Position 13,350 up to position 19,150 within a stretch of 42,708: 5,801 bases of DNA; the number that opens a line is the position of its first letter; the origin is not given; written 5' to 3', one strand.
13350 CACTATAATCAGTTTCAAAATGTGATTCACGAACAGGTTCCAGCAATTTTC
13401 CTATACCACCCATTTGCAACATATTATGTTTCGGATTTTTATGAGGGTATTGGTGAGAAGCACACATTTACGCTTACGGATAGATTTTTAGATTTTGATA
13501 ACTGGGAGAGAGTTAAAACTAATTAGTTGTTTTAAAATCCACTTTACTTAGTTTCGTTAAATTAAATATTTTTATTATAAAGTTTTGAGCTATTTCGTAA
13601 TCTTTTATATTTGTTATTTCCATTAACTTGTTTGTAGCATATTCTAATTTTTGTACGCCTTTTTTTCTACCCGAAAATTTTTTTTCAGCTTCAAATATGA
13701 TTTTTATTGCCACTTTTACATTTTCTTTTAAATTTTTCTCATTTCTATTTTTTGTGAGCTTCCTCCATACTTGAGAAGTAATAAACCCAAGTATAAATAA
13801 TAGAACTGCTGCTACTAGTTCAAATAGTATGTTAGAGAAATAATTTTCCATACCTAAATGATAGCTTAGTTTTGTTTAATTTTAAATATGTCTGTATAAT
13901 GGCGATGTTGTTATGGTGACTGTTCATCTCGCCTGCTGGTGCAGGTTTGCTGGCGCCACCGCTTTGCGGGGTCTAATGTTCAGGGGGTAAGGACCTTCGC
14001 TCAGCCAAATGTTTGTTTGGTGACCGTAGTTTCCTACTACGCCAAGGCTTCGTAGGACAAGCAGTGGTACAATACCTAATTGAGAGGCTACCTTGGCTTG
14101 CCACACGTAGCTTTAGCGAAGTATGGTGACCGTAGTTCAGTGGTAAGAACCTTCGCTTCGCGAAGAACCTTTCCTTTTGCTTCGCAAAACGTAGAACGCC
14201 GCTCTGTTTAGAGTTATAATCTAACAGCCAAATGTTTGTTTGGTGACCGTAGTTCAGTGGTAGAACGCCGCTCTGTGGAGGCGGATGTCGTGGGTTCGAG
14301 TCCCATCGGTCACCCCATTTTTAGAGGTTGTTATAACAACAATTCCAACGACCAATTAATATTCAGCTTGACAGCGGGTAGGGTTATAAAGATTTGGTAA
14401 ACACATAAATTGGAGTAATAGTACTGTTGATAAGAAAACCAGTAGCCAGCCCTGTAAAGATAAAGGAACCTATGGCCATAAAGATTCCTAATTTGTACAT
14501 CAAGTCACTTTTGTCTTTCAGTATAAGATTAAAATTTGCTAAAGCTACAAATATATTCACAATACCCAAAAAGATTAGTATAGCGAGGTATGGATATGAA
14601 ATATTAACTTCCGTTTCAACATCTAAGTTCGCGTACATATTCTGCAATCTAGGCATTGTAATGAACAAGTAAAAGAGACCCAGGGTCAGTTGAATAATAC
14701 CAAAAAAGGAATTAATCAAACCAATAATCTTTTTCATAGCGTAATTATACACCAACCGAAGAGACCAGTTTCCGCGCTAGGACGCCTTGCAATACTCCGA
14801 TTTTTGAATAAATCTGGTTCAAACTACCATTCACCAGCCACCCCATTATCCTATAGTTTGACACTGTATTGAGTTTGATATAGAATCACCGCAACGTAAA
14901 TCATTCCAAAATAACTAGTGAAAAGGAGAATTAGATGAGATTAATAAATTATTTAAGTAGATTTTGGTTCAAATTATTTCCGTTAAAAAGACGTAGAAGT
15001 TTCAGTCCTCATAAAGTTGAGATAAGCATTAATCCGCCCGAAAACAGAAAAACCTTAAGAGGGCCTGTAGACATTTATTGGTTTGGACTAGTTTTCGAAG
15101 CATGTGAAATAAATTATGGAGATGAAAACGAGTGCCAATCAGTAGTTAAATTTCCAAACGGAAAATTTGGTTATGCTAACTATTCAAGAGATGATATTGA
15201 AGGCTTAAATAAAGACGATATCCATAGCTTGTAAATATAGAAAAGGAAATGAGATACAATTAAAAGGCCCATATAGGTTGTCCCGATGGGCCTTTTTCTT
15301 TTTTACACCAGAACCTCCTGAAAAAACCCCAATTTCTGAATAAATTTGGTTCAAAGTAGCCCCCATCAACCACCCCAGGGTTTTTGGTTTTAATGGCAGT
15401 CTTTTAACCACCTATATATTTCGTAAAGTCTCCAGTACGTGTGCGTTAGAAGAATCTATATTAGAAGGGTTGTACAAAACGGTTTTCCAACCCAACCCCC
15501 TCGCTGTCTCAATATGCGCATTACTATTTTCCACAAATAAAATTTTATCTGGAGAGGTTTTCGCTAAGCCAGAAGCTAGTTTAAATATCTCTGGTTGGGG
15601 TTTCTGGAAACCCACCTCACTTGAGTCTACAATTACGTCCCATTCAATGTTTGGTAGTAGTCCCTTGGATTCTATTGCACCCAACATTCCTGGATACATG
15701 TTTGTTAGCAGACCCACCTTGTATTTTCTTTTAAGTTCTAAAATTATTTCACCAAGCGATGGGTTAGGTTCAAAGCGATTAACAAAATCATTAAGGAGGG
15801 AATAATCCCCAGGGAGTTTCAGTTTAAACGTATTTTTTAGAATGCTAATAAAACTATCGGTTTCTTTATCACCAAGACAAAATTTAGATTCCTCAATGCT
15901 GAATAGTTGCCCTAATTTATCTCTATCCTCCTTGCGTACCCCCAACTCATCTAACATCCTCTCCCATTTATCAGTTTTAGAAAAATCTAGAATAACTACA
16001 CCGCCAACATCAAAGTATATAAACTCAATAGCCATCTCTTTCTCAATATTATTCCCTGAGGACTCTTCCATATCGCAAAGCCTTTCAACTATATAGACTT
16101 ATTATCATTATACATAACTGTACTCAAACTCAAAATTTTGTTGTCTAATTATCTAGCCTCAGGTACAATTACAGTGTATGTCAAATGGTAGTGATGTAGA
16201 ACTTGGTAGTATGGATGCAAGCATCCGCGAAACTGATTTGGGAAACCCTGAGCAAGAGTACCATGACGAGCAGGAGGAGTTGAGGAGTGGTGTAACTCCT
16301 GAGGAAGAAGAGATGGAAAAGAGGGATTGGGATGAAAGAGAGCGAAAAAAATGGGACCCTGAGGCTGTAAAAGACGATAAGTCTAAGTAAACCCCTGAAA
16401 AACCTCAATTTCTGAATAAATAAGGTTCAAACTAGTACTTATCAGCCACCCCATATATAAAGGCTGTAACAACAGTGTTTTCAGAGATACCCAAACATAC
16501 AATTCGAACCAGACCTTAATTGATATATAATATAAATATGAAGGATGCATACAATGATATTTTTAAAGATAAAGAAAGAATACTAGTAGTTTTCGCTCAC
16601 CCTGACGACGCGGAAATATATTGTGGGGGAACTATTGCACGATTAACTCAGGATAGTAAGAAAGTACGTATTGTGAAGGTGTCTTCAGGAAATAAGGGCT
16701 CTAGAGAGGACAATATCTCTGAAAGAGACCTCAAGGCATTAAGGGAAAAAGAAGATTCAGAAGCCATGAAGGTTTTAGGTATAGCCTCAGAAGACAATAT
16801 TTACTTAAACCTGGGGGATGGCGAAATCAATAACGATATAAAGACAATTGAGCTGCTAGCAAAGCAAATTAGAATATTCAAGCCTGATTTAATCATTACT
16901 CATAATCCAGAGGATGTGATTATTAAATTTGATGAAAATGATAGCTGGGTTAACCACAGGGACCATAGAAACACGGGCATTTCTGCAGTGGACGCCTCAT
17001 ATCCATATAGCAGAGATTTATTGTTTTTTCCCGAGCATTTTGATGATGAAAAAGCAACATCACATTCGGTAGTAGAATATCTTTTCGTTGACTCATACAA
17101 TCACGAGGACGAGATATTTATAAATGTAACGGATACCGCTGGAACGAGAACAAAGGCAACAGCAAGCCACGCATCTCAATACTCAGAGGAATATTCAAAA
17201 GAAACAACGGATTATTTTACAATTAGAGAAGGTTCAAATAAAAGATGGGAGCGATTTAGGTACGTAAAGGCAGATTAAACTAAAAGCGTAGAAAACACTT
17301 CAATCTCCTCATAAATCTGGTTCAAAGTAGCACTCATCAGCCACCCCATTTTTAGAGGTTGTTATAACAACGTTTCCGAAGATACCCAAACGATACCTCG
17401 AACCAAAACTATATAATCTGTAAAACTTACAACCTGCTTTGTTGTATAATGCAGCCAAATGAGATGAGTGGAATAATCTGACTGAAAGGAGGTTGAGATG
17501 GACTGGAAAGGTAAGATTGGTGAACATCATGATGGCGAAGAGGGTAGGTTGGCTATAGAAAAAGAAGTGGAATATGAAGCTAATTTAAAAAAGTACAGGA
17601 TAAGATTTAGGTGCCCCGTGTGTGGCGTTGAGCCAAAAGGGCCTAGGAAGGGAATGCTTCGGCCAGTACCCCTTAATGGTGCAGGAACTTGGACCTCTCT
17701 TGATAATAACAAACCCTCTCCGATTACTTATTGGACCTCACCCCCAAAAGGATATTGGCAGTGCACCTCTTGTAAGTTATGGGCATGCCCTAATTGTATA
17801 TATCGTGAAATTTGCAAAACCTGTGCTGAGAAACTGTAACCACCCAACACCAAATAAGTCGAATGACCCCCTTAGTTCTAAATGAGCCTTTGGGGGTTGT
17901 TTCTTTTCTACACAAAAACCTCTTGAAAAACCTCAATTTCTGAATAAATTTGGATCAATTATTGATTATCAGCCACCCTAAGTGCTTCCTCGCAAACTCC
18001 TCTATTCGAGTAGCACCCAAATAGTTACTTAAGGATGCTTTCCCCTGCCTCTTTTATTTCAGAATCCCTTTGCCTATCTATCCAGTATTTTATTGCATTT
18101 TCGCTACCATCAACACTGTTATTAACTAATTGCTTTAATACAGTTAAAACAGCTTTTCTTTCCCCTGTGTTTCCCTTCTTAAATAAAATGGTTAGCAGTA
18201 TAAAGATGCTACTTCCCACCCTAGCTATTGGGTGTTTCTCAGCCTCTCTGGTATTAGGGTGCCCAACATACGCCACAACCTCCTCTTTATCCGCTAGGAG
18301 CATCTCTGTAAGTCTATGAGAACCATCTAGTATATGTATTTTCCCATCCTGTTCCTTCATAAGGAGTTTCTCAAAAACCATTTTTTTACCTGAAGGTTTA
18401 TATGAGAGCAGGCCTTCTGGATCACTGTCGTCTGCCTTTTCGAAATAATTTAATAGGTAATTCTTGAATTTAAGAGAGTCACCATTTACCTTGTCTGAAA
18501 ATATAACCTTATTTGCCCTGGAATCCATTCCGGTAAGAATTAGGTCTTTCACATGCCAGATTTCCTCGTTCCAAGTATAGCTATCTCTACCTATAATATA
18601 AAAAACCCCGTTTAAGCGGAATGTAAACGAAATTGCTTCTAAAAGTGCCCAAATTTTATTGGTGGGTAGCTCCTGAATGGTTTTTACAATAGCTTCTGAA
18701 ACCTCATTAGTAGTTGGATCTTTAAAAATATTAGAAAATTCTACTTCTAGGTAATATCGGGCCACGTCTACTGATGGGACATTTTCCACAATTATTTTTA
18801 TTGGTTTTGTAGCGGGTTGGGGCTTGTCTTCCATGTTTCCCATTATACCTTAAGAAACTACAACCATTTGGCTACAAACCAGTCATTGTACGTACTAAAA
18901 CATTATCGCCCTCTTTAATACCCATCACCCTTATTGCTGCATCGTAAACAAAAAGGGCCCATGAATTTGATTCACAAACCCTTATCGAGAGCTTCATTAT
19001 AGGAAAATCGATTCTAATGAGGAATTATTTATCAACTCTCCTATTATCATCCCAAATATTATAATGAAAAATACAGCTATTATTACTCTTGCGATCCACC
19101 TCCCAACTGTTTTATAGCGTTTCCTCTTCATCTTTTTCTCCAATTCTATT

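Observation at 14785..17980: Cassette-like array downstream of tRNA-His: five ~60-nt repeats resembling the tRNA-His 3' end separate small self-contained genes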

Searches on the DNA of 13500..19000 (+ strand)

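Call 11: search_dna_similar(query=window:13500-19000:+, collection=phages, mode=distant)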
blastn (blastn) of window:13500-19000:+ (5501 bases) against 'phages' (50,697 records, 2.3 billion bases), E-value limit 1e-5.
Records with a match: 16; places in all: 16; records where one place covers at least 80% of the query: 0.
Best place of each record, by identity: 80-90% 6; 60-80% 10.
By first word of the organism name: Erwinia 7; Serratia 5; Mycobacterium 2; Salmonella 1; Kosakonia 1.
By host as written in the record: Serratia sp. ATCC 39006 5; Erwinia amylovora 4; Mycobacterium smegmatis mc2 155 2; Salmonella enterica Sal-SNUABM-svn1 1; Erwinia aphidicola B01_5 1; Erwinia rhapontici 1; Erwinia aphidicola N2_6 1; Kosakonia cowanii 1.
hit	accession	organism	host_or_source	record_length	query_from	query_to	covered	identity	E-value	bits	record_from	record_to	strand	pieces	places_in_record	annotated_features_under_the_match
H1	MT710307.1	Salmonella phage pSal-SNUABM-04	Salmonella enterica Sal-SNUABM-svn1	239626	746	825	1%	80.0%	1e-9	73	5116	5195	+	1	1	tRNA-Asp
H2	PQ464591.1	Erwinia phage Vettismorki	Erwinia aphidicola B01_5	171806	744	822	1%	80.0%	1e-8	70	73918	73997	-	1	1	tRNA-His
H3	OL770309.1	Erwinia phage Virsaitis27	Erwinia rhapontici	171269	744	822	1%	78.8%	5e-7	65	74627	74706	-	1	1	tRNA-His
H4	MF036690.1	Serratia phage CHI14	Serratia sp. ATCC 39006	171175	744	821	1%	79.7%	4e-8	68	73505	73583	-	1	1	tRNA-His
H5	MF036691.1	Serratia phage CBH8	Serratia sp. ATCC 39006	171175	744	821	1%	79.7%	4e-8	68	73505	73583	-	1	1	tRNA-His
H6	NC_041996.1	Serratia phage CHI14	Serratia sp. ATCC 39006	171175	744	821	1%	79.7%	4e-8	68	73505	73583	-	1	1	tRNA-His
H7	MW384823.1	Erwinia phage pEa_SNUABM_43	Erwinia amylovora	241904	746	822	1%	80.5%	3e-9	73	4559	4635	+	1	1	tRNA-Asp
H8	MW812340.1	Erwinia phage pEa_SNUABM_42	Erwinia amylovora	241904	746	822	1%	80.5%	3e-9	73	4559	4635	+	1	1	tRNA-Asp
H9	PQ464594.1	Erwinia phage Gravdalen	Erwinia aphidicola N2_6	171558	744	821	1%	78.5%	2e-6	64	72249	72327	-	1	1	tRNA-His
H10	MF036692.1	Serratia phage X20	Serratia sp. ATCC 39006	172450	744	821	1%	78.5%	2e-6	64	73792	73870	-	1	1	tRNA-His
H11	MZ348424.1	Kosakonia phage Kc304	Kosakonia cowanii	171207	744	821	1%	78.5%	2e-6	64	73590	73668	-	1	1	tRNA-His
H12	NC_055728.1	Serratia phage X20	Serratia sp. ATCC 39006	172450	744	821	1%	78.5%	2e-6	64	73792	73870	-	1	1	tRNA-His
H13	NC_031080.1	Mycobacterium phage Tonenili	Mycobacterium smegmatis mc2 155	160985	744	816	1%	78.1%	6e-6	61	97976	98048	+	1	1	tRNA-His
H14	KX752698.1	Mycobacterium phage Tonenili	Mycobacterium smegmatis mc2 155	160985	744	816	1%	78.1%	6e-6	61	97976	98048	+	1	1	tRNA-His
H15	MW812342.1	Erwinia phage pEa_SNUABM_10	Erwinia amylovora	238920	746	812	1%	82.1%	4e-8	68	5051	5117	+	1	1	tRNA-Asp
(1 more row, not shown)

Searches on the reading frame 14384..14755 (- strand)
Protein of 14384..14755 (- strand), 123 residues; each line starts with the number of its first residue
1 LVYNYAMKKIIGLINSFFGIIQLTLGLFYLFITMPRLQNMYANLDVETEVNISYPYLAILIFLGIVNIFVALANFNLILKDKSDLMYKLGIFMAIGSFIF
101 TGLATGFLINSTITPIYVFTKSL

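Call 10: search_protein_families(library=pfam, proteins=[window:14384-14755:-], max_evalue=0.01)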
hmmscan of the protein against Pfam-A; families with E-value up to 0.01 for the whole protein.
window:14384-14755:- (123 aa): 0 families

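Call 38: search_protein_families(library=ncbifam, proteins=[window:14384-14755:-], max_evalue=0.1)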
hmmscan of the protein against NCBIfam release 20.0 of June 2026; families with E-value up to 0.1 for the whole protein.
window:14384-14755:- (123 aa): 2 families
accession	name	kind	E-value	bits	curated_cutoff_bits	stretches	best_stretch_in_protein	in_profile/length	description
NF007558.0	PRK10179.1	equivalog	0.049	13.3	339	1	26-91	32-92/217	formate dehydrogenase-N subunit gamma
NF033218.1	anchor_AmaP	equivalog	0.069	12.9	55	1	7-72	1-66/166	alkaline shock response membrane anchor protein AmaP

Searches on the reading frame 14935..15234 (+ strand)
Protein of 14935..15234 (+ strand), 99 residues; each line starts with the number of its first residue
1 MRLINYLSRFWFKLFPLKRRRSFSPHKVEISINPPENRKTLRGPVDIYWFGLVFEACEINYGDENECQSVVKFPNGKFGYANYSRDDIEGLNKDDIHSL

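Call 10: search_protein_families(library=pfam, proteins=[window:14935-15234:+], max_evalue=0.01)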
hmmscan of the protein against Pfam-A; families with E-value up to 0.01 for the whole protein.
window:14935-15234:+ (99 aa): 0 families

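Call 18: find_encoding_contigs(protein=window:14935-15234:+, flank=10000, max_places=10)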
Protein window:14935-15234:+ (99 aa): no gene with exactly this product is on record in the collection.

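Call 38: search_protein_families(library=ncbifam, proteins=[window:14935-15234:+], max_evalue=0.1)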
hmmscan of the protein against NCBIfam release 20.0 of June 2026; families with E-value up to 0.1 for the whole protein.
window:14935-15234:+ (99 aa): 0 families

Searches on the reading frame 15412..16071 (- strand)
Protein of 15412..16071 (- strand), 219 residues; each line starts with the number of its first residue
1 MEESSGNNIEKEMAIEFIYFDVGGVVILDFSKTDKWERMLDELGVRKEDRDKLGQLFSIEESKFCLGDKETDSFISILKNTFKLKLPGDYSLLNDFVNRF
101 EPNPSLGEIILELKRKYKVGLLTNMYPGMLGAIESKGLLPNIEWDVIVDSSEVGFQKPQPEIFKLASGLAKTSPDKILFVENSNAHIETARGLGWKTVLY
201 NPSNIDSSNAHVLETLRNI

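Call 10: search_protein_families(library=pfam, proteins=[window:15412-16071:-], max_evalue=0.01)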
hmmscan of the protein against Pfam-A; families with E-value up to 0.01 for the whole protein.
window:15412-16071:- (219 aa): 2 families
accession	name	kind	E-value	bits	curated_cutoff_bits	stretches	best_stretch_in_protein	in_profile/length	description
PF00702.32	Hydrolase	-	9.3e-08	33.1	26.4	1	98-194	95-191/191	haloacid dehalogenase-like hydrolase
PF13419.12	HAD_2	-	3e-07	31.2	23.8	1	57-199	32-177/178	Haloacid dehalogenase-like hydrolase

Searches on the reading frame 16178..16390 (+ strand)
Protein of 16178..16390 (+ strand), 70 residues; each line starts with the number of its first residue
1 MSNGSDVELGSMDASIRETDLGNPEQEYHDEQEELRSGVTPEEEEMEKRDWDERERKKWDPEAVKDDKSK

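Call 10: search_protein_families(library=pfam, proteins=[window:16178-16390:+], max_evalue=0.01)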
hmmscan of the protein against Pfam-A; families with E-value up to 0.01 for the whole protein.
window:16178-16390:+ (70 aa): 0 families

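Call 38: search_protein_families(library=ncbifam, proteins=[window:16178-16390:+], max_evalue=0.1)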
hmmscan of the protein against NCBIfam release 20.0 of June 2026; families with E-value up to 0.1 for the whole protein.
window:16178-16390:+ (70 aa): 0 families
